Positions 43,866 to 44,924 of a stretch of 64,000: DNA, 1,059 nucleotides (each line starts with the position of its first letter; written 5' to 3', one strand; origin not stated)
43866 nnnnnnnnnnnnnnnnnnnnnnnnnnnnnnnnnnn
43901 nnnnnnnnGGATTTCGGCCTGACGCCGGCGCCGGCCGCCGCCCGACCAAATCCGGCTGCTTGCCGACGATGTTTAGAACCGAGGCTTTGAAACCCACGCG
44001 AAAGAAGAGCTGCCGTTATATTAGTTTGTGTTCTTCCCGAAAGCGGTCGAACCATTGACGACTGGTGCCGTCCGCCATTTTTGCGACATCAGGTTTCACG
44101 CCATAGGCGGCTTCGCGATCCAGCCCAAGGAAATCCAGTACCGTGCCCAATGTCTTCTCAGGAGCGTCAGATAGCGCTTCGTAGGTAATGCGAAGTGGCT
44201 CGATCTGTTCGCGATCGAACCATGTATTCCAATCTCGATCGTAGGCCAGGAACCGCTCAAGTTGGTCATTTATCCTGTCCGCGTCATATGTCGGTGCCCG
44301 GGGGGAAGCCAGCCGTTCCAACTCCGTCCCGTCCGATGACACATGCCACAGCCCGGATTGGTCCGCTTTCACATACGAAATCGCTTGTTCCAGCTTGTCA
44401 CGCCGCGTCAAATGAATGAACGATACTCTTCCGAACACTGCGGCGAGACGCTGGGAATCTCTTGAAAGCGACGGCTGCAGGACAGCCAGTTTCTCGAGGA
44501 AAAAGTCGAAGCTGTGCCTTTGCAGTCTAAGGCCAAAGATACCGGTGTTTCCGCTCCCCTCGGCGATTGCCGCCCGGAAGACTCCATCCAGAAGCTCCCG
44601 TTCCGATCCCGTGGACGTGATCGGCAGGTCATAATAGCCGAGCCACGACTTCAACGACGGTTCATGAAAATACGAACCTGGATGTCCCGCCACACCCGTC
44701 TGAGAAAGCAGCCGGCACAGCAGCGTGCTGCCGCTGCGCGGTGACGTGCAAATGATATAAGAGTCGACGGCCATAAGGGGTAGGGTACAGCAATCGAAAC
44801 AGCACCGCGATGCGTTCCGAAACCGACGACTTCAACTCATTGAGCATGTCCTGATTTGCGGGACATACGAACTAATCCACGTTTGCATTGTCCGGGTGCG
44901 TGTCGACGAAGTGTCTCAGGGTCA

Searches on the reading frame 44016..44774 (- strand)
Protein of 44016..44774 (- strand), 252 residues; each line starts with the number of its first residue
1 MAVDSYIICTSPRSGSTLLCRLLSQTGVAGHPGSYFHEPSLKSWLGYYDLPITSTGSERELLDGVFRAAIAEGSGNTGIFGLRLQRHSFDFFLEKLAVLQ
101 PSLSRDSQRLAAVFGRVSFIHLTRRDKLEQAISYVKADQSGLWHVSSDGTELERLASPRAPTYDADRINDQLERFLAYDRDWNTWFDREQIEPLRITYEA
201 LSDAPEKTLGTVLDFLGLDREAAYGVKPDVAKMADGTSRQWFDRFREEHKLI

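Call 8: search_protein_families(library=pfam, proteins=[window:44016-44774:-], max_evalue=0.001)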
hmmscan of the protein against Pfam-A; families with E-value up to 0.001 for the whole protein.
window:44016-44774:- (252 aa): 3 families
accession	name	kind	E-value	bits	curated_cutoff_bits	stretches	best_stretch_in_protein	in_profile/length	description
PF09037.16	Sulphotransf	-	5.1e-88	295.1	22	1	5-248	1-244/244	Stf0 sulphotransferase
PF13469.12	Sulfotransfer_3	-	2.6e-10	41.4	27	1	8-220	4-214/216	Sulfotransferase family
PF00685.33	Sulfotransfer_1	-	0.00015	21.7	22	0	6-43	4-40/255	Sulfotransferase domain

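Call 12: find_encoding_contigs(protein=window:44016-44771:-, flank=3000, max_places=3)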
Protein window:44016-44771:- (251 aa): no gene with exactly this product is on record in the collection.
